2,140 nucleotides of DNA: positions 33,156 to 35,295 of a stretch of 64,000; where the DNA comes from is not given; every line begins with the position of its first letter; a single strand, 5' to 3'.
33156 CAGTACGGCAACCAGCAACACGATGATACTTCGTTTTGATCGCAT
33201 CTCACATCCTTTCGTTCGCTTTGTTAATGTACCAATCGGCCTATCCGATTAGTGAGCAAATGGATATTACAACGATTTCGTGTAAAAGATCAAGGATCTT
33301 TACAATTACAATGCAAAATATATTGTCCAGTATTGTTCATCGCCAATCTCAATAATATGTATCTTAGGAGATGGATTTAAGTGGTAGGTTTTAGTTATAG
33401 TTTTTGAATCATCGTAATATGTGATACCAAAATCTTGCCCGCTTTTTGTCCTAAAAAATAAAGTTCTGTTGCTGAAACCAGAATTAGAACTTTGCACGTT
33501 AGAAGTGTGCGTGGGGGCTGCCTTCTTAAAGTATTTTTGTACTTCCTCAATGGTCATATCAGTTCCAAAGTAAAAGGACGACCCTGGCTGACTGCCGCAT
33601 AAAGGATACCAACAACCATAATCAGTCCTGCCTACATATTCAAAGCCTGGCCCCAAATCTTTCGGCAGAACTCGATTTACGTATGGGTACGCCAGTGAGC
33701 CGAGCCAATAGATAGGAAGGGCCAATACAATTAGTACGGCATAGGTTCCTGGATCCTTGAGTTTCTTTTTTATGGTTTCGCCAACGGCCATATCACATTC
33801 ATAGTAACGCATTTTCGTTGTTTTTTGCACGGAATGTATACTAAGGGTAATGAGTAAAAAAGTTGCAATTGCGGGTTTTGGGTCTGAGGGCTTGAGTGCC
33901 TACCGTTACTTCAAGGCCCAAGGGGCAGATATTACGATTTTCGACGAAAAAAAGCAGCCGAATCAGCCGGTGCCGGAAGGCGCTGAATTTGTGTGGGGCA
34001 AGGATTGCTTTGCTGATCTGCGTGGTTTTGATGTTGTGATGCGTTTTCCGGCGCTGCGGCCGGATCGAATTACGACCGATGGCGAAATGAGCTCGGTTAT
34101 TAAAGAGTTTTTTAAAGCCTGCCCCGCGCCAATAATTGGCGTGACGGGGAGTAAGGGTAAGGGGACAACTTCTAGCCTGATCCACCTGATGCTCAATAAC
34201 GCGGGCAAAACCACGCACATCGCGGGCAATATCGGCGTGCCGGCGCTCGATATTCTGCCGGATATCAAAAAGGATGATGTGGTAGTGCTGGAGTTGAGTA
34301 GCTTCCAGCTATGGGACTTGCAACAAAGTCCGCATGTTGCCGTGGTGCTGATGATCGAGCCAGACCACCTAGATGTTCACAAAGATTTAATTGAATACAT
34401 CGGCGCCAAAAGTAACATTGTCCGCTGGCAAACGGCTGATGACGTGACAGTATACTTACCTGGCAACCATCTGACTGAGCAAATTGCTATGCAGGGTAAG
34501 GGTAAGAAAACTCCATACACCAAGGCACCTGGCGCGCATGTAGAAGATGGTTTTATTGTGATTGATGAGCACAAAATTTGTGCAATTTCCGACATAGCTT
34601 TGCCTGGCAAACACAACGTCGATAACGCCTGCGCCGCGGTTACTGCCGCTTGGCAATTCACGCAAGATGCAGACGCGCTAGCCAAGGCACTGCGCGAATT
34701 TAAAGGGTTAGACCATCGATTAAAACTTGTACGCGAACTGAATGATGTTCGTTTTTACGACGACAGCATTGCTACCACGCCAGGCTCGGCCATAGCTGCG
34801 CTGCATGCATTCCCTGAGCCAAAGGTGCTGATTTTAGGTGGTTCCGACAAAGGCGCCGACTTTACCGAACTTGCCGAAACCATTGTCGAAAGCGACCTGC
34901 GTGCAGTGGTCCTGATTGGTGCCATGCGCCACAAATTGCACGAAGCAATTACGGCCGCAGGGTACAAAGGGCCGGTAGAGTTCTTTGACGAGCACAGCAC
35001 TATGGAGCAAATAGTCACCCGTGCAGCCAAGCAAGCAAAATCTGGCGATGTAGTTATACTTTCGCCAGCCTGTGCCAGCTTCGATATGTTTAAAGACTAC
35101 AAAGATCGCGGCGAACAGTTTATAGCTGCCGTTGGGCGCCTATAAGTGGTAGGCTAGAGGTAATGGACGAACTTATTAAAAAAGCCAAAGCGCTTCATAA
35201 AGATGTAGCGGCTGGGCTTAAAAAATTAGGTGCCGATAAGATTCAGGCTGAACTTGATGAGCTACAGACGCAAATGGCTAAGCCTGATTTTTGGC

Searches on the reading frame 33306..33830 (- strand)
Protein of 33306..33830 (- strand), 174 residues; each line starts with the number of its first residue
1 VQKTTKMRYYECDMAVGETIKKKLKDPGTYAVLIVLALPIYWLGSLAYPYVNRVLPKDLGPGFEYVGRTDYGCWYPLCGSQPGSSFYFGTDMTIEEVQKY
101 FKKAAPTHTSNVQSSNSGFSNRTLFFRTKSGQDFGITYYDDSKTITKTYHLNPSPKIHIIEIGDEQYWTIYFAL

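Call 6: search_protein_families(library=pfam, max_evalue=1, proteins=[window:33306-33830:-])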
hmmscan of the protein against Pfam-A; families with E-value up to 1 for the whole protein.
window:33306-33830:- (174 aa): 0 families

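Call 7: search_protein_families(library=ncbifam, max_evalue=1, proteins=[window:33306-33830:-])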
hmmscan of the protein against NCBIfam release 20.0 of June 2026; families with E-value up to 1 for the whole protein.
window:33306-33830:- (174 aa): 1 family
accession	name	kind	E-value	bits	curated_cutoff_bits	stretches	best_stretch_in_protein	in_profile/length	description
NF009384.0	PRK12743.1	equivalog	0.13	11.5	264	1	109-148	8-47/258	SDR family oxidoreductase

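Call 31: search_protein_representatives(protein=window:33306-33830:-)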
Query: 174 residues. Proteins with E-value up to 0.001 (for the whole library): 217; up to 1e-10: 83; up to 1e-30: 1. The best 150 are listed.
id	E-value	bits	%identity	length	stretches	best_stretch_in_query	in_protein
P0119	1.4e-113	393.0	100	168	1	7-174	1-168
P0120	5.6e-25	104.3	41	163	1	29-170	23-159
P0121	1.3e-20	90.1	37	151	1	33-168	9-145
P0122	4.3e-20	88.4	37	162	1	33-172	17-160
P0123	4.6e-19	85.1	39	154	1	31-167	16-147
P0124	1.6e-18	83.3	34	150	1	30-161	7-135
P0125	1.9e-18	83.0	39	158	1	37-164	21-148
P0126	5.2e-18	81.7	37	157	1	32-170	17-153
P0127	6.3e-18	81.4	39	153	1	54-172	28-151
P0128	6.4e-18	81.4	35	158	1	24-166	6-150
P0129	1.2e-17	80.4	45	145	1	44-169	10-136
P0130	3.0e-17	79.2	37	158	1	33-164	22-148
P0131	3.5e-17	78.9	37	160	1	51-169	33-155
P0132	4.7e-17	78.5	34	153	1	40-168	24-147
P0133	6.4e-17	78.1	37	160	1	32-171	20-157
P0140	8.5e-16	74.4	42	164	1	34-169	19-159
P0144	4.4e-15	72.1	39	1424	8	102-169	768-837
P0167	9.3e-13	64.5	37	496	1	27-145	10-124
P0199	5.8e-11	58.7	32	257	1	23-167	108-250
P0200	7.5e-11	58.3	33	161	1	32-167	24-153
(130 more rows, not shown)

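Call 41: search_protein_families(library=pfam, max_evalue=1, proteins=[P0120])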
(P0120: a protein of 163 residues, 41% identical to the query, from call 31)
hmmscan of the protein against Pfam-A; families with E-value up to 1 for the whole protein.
P0120 (163 aa): 1 family
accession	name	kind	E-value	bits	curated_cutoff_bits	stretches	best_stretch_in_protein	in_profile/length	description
PF05621.17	TniB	-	0.14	12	22.4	1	89-149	17-73/189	Bacterial TniB protein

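Call 56: search_protein_families(library=pfam, max_evalue=0.1, proteins=[P0167, P0144, P0199])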
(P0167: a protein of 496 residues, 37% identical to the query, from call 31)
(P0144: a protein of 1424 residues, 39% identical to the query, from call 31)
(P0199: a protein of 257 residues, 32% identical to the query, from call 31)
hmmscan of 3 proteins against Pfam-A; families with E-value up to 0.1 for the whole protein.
P0167 (496 aa): 6 families
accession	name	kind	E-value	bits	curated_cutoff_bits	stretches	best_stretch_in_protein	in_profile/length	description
PF24096.1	DUF7379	-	3e-05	24.5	33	1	151-228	71-149/191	Domain of unknown function (DUF7379)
PF07819.20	PGAP1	-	0.00043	20.5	24.3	1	145-195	86-133/233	PGAP1-like alpha/beta domain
PF02450.21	LCAT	-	0.006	16.3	21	1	149-198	120-169/392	Lecithin:cholesterol acyltransferase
PF05057.20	DUF676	-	0.012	15.6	20.3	1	127-176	57-104/217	Putative serine esterase (DUF676)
PF00561.26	Abhydrolase_1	-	0.014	15.6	25.8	1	134-174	54-91/245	alpha/beta hydrolase fold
PF12697.13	Abhydrolase_6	-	0.031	15.4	26.3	1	136-195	58-101/217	Alpha/beta hydrolase family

P0144 (1424 aa): 6 families
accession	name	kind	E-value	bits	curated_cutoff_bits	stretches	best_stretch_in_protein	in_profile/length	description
PF06594.17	HCBP_related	-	5.4e-130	423.6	21.4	8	159-198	1-41/42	Haemolysin-type calcium binding protein related domain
PF00353.25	HemolysinCabind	-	8.3e-26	90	23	7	58-92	2-36/36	RTX calcium-binding nonapeptide repeat (4 copies)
PF04385.20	FAINT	-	1.2e-08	35.2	20.7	0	174-195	25-46/78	Domain of unknown function, DUF529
PF17913.6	FHA_2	-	2.7e-06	27.7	23.1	0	133-145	53-65/71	FHA domain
PF17156.9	GAPES2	-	0.00037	20.8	27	0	739-784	25-70/204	Gammaproteobacterial periplasmic sensor domain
PF16656.11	Pur_ac_phosph_N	-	0.00069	20.6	30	0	774-823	25-72/93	Purple acid Phosphatase, N-terminal domain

P0199 (257 aa): 3 families
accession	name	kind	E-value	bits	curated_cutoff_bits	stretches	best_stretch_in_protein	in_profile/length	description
PF14610.12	Psg1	-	0.052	13.8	30.1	1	88-137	131-181/186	Ykl077w/Psg1 (Pma1 Stabilization in Golgi)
PF09716.15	ETRAMP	-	0.072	13.5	29.1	0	88-129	28-71/81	Malarial early transcribed membrane protein (ETRAMP)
PF10755.14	DUF2585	-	0.075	13.2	25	0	20-51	10-41/164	Protein of unknown function (DUF2585)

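Call 57: find_encoding_contigs(protein=P0120, flank=4000, max_places=2)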
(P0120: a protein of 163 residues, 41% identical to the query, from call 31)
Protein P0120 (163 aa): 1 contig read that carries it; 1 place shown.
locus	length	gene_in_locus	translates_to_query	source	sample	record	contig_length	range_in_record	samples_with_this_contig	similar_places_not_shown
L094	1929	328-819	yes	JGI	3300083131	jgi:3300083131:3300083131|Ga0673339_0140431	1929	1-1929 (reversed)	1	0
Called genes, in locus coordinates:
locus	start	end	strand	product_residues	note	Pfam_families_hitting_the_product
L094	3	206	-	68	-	?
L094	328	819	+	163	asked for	-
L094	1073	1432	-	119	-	-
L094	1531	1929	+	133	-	?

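Call 59: find_encoding_contigs(protein=P0140, flank=4000, max_places=1)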
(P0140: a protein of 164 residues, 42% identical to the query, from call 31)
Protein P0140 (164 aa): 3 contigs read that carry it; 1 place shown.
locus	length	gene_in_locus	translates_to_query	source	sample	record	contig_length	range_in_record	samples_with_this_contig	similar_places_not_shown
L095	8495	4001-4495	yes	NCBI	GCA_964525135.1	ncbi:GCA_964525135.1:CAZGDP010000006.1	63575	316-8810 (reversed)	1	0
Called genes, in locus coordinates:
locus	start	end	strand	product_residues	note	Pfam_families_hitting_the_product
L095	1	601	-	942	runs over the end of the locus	PF26449:DUF8128, PF01935:DUF87 (weak), PF10412:TrwB_AAD_bind, PF12696:TraG-D_C (weak)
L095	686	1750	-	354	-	PF04545:Sigma70_r4, PF05066:HARE-HTH (faint)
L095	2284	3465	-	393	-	PF07819:PGAP1 (weak)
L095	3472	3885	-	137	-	-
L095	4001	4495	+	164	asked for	-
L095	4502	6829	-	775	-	PF01751:Toprim, PF01131:Topoisom_bac, PF13368:Toprim_C_rpt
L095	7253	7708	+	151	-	-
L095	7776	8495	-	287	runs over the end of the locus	PF02481:DNA_processg_A, PF18306:LDcluster4, PF17782:WHD_DprA (weak)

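Call 60: find_encoding_contigs(protein=P0200, flank=4000, max_places=1)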
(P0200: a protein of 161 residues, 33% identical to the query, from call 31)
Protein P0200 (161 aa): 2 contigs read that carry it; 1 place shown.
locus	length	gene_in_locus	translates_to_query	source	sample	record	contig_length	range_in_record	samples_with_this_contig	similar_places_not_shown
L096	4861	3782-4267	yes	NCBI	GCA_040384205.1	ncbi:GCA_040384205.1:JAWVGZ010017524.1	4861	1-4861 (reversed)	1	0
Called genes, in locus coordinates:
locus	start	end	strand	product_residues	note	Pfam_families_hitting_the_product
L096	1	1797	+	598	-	?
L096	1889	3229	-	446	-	PF12697:Abhydrolase_6 (weak)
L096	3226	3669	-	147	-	-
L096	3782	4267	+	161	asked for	-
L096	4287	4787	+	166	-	-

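Call 72: search_protein_families(library=padloc, max_evalue=0.01, proteins=[window:33306-33830:-])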
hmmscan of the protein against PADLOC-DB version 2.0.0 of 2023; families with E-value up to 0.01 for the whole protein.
window:33306-33830:- (174 aa): 0 families

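Call 73: search_solved_structures(query=A7, max_evalue=1)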
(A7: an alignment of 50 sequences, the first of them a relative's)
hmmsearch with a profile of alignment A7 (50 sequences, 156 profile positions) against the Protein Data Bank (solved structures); distinct sequences matched with E-value up to 1: 1.
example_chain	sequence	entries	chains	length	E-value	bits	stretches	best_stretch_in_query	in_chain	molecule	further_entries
1qi7_A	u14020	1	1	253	0.1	15.6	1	61-110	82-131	PROTEIN (N-GLYCOSIDASE)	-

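Call 78: search_protein_families(library=ncbifam, max_evalue=1, proteins=[P0120])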
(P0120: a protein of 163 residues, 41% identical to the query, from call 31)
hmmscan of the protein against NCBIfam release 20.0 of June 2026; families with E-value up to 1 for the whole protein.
P0120 (163 aa): 1 family
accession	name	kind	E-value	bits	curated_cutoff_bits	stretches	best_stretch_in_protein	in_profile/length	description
NF005289.0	PRK06807.1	equivalog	0.011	15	335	1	80-142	234-300/313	3'-5' exonuclease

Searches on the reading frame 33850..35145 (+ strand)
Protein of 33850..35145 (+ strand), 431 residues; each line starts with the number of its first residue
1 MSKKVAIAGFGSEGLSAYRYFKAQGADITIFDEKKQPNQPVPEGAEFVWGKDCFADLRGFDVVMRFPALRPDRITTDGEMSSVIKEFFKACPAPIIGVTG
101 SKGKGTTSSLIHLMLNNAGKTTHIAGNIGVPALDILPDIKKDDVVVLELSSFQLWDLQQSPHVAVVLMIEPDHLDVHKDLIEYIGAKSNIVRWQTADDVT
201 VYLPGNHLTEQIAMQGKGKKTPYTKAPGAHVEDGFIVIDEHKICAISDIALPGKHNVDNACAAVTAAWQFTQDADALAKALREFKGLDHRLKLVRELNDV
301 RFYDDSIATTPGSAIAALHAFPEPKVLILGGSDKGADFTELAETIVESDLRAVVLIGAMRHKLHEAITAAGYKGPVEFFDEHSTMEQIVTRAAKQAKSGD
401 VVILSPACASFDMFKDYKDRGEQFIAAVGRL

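Call 6: search_protein_families(library=pfam, max_evalue=1, proteins=[window:33850-35145:+])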
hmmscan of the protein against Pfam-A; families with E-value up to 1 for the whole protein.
window:33850-35145:+ (431 aa): 4 families
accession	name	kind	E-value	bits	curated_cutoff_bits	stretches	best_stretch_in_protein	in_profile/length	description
PF08245.18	Mur_ligase_M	-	3.6e-23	83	24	1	98-267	1-200/200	Mur ligase middle domain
PF02875.26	Mur_ligase_C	-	4e-15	57.2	28.4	1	289-408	1-127/127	Mur ligase, glutamate ligase domain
PF21799.2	MurD-like_N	-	2e-05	25.2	27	1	3-39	1-37/88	Mur ligase MurD-like, N-terminal domain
PF02826.25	2-Hacid_dh_C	-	0.1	12.4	25.1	1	2-46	36-81/178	D-isomer specific 2-hydroxyacid dehydrogenase, NAD binding domain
